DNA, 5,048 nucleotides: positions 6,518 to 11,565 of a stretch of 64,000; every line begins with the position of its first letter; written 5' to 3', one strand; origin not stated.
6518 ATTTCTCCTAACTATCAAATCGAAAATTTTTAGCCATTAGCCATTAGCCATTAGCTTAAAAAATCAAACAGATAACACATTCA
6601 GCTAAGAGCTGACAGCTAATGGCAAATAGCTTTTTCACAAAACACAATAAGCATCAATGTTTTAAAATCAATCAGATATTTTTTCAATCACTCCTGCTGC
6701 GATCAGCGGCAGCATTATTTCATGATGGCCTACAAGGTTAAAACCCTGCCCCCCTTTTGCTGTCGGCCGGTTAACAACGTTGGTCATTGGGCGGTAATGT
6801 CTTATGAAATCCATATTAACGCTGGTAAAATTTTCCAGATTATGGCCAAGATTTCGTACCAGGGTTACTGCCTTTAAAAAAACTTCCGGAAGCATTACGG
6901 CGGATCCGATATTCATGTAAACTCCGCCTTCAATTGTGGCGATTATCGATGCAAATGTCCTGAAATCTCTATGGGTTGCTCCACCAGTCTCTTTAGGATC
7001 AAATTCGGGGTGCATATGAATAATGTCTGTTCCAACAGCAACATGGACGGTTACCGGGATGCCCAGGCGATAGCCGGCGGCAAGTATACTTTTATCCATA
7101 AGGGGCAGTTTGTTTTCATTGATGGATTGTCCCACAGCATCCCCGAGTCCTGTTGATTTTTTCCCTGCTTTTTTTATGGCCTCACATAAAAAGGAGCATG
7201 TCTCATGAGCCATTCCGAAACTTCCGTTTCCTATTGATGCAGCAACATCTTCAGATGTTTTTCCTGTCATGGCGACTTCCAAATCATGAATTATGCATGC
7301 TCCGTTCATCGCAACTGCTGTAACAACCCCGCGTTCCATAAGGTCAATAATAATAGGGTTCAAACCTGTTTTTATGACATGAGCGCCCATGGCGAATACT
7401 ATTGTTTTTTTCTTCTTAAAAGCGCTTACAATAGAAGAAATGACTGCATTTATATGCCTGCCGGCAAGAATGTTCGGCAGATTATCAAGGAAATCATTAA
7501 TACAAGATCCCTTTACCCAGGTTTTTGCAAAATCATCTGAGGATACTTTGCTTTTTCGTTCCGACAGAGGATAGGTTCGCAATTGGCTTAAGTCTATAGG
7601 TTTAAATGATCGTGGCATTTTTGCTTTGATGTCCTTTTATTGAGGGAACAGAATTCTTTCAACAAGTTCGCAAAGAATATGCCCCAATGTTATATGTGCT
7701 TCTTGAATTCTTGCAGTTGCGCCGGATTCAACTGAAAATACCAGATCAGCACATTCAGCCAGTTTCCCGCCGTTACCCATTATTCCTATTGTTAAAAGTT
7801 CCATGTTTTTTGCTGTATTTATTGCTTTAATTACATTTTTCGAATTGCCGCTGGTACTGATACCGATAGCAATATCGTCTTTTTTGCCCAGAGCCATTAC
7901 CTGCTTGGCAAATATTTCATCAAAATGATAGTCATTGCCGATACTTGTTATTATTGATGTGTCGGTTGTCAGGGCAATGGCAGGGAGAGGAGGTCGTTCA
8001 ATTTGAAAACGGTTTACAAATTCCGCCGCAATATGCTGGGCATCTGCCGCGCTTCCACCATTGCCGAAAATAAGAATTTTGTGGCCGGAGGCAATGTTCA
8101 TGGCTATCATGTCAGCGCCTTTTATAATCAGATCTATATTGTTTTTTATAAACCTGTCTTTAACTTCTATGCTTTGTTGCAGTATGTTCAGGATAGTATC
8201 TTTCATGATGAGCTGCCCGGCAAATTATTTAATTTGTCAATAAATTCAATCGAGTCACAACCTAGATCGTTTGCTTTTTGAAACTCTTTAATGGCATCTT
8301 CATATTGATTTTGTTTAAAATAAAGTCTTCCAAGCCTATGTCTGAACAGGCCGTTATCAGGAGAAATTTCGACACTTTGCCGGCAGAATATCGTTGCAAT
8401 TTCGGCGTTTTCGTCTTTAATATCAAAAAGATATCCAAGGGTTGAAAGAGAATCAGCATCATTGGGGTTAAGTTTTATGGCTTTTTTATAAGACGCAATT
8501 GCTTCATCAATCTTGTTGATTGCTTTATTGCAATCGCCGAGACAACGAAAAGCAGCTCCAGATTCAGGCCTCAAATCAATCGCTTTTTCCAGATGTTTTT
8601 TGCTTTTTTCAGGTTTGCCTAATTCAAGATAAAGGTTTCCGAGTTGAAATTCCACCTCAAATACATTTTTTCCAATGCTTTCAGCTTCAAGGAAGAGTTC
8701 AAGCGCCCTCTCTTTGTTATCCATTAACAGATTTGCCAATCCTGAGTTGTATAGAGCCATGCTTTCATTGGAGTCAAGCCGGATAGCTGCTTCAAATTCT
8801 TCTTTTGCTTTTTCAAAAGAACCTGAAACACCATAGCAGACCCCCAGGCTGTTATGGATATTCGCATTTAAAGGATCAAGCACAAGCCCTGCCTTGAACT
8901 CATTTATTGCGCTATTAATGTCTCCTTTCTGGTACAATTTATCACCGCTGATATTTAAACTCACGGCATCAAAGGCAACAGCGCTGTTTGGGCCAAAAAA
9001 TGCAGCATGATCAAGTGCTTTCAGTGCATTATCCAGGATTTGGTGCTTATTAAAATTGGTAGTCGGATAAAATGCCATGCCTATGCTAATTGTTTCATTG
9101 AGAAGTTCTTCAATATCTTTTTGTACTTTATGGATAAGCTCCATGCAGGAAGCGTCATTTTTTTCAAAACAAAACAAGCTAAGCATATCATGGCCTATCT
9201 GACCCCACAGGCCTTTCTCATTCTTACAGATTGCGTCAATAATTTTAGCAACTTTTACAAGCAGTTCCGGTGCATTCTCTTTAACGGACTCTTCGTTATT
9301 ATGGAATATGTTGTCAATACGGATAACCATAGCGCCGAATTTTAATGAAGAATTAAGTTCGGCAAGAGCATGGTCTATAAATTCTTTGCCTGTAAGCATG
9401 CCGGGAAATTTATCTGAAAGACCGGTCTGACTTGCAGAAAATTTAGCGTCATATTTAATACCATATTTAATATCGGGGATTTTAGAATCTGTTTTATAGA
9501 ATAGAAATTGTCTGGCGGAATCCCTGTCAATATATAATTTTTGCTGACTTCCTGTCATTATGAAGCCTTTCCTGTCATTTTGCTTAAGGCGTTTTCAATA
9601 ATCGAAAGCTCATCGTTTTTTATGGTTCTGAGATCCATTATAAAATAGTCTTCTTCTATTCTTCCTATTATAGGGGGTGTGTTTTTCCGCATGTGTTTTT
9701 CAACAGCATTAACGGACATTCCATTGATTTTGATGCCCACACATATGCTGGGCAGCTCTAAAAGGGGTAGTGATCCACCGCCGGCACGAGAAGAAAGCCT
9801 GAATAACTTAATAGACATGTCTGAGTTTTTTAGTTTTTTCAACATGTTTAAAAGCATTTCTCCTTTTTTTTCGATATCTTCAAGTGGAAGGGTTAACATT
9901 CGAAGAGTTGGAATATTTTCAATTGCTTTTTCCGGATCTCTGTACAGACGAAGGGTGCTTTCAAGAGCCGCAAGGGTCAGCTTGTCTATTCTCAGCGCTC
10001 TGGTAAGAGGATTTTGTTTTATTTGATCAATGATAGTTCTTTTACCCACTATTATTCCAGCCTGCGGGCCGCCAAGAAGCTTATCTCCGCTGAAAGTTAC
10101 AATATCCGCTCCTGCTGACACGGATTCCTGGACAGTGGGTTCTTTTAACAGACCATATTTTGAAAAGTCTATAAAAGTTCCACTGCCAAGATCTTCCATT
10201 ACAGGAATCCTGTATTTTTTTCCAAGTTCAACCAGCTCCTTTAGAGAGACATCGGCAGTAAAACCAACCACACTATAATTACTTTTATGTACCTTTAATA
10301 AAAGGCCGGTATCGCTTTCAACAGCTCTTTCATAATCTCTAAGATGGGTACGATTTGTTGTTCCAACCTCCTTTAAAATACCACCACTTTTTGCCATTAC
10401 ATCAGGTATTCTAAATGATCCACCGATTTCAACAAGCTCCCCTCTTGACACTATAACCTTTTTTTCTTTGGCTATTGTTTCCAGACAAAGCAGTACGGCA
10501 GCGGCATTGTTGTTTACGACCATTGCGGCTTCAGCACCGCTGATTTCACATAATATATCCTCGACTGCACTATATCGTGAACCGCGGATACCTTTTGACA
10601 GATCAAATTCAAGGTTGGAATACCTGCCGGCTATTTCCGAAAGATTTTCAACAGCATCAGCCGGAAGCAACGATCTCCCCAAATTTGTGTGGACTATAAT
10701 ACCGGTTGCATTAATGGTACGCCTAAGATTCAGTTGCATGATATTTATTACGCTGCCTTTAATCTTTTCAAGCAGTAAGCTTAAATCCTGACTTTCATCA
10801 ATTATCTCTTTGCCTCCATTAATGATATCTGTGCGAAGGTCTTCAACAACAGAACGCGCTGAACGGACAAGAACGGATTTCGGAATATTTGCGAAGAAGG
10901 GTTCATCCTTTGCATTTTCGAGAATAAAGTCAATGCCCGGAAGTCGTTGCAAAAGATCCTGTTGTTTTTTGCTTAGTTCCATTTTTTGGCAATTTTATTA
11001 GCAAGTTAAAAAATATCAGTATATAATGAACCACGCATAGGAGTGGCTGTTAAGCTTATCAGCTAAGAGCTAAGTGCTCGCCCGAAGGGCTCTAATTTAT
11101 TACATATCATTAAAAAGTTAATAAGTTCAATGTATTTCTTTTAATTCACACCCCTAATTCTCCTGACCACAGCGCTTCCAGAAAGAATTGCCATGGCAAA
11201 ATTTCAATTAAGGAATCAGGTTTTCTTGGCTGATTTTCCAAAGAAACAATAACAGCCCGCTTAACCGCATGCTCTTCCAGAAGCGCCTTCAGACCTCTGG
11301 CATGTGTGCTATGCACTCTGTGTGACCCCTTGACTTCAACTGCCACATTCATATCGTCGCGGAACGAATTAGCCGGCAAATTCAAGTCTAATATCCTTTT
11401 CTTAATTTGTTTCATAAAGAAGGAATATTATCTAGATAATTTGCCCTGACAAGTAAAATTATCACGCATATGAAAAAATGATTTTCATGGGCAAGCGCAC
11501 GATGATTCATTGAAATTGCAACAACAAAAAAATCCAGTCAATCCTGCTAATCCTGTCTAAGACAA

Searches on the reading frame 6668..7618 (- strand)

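Call 7: search_protein_families(library=pfam, proteins=[window:6668-7618:-], max_evalue=0.01)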
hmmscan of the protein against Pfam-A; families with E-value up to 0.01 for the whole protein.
window:6668-7618:- (316 aa): 2 families
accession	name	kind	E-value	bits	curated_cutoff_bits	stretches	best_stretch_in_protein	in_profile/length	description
PF01916.23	DS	-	4.2e-06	26.7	27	1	53-121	13-82/288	Deoxyhypusine synthase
PF21570.3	ArgZ-like_C_2nd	-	0.0001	22.5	27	1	66-127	9-70/213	Arginine dihydrolase ArgZ-like, C-terminal, Rossmann fold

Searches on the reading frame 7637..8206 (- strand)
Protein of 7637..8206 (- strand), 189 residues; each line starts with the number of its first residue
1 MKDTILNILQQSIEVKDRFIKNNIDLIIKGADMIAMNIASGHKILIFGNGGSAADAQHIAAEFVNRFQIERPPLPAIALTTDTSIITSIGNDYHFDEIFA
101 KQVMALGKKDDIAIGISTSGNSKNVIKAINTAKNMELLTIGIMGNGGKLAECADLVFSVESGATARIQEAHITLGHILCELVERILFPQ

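Call 7: search_protein_families(library=pfam, proteins=[window:7637-8206:-], max_evalue=0.01)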
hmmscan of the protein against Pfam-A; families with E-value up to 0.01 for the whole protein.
window:7637-8206:- (189 aa): 2 families
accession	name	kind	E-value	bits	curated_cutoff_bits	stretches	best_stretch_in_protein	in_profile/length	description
PF13580.11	SIS_2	-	2e-31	109.3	27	1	11-144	5-138/138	SIS domain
PF01380.27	SIS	-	2.8e-08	34.1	25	1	91-165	35-110/131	SIS domain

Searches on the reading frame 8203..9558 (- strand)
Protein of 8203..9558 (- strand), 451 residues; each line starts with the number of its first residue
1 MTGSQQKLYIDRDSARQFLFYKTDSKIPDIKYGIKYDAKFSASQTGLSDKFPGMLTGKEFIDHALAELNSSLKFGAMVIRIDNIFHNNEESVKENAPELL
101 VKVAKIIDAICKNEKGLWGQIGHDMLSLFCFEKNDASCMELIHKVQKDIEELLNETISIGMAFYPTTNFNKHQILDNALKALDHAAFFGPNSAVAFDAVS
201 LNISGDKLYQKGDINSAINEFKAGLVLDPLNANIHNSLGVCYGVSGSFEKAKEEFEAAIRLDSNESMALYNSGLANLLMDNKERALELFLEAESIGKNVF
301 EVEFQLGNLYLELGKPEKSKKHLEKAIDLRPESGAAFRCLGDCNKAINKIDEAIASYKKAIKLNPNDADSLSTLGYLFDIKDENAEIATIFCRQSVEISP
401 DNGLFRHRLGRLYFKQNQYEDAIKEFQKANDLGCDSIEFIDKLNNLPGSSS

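Call 7: search_protein_families(library=pfam, proteins=[window:8203-9558:-], max_evalue=0.01)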
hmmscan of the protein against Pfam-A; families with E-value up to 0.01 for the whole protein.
window:8203-9558:- (451 aa): 20 families
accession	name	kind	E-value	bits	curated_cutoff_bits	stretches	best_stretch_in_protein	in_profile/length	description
PF13414.12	TPR_11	-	2.1e-33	114.2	26.8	4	347-377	7-37/42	TPR repeat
PF07719.23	TPR_2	-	4e-32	108.1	27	4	304-332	5-33/34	Tetratricopeptide repeat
PF00515.34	TPR_1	-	2.7e-30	103.3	27.8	4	337-367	4-34/34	Tetratricopeptide repeat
PF13181.12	TPR_8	-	7.4e-27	91.6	25.7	3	304-332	5-33/34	Tetratricopeptide repeat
PF13431.12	TPR_17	-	7.7e-27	91.7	24.4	2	391-423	1-33/34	Tetratricopeptide repeat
PF13432.12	TPR_16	-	3.8e-23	82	32.7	2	305-368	2-65/65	Tetratricopeptide repeat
PF14559.12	TPR_19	-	3.1e-18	66.3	25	2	393-429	15-51/68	Tetratricopeptide repeat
PF13424.12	TPR_12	-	2.9e-16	59.9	30.1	3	304-363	7-74/77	Tetratricopeptide repeat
PF13428.12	TPR_14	-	1.3e-15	56.8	23.5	1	304-342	5-43/44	Tetratricopeptide repeat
PF13174.12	TPR_6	-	3.6e-14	52.8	26.3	0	303-333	3-33/33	Tetratricopeptide repeat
PF23914.1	TPR_CcmH_CycH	-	7.7e-10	39.3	42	1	339-430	55-148/158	Cytochrome c-type biogenesis protein H TPR domain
PF12895.13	ANAPC3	-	2.3e-08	34.6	27.2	0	303-359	26-81/82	Anaphase-promoting complex, cyclosome, subunit 3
PF09976.15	TPR_21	-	9.8e-08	32.4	25.5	0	246-330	90-176/193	Tetratricopeptide repeat-like domain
PF13374.12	TPR_10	-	1.7e-07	31.5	27.5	0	406-429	5-28/42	Tetratricopeptide repeat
PF13176.12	TPR_7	-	2.5e-05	24.5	27.9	0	407-425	3-21/36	Tetratricopeptide repeat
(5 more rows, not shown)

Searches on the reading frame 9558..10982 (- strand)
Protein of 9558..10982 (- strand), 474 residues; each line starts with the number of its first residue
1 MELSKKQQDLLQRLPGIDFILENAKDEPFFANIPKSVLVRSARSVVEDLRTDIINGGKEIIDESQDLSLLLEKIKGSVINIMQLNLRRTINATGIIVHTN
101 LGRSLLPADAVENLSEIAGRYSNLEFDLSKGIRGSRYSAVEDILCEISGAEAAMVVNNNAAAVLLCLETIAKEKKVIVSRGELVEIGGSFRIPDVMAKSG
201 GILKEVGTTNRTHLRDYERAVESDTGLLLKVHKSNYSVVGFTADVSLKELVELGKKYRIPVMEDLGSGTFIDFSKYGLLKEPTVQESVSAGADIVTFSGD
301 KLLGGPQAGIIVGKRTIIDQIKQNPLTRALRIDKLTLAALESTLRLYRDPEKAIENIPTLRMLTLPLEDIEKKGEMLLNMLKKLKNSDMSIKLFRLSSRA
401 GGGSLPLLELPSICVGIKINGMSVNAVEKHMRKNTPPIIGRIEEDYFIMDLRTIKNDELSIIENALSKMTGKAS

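Call 7: search_protein_families(library=pfam, proteins=[window:9558-10982:-], max_evalue=0.01)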
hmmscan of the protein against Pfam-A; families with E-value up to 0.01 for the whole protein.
window:9558-10982:- (474 aa): 4 families
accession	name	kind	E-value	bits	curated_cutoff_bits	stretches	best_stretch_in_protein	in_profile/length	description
PF03841.19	SelA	-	5.4e-162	539.4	22.8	1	90-454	2-366/367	L-seryl-tRNA selenium transferase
PF01053.26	Cys_Met_Meta_PP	-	4.1e-05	22.7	27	1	138-312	55-212/381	Cys/Met metabolism PLP-dependent enzyme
PF12390.13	Se-cys_synth_N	-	0.00038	20.9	22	1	11-50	1-40/40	Selenocysteine synthase N terminal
PF01212.27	Beta_elim_lyase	-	0.0089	15.8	27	0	137-323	34-221/288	Beta-eliminating lyase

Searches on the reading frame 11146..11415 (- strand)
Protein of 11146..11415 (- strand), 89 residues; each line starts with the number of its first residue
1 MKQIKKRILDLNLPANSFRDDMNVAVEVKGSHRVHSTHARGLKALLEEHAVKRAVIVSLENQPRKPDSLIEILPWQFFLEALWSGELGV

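Call 7: search_protein_families(library=pfam, proteins=[window:11146-11415:-], max_evalue=0.01)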
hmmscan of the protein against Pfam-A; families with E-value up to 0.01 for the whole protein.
window:11146-11415:- (89 aa): 0 families

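Call 10: search_protein_families(library=padloc, proteins=[window:11146-11415:-], max_evalue=0.01)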
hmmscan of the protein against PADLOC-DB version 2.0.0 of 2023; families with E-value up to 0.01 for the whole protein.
window:11146-11415:- (89 aa): 1 family
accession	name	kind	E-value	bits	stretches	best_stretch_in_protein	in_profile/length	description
PDLC04790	PDC-S01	-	0.0027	14.5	1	20-79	357-418/422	-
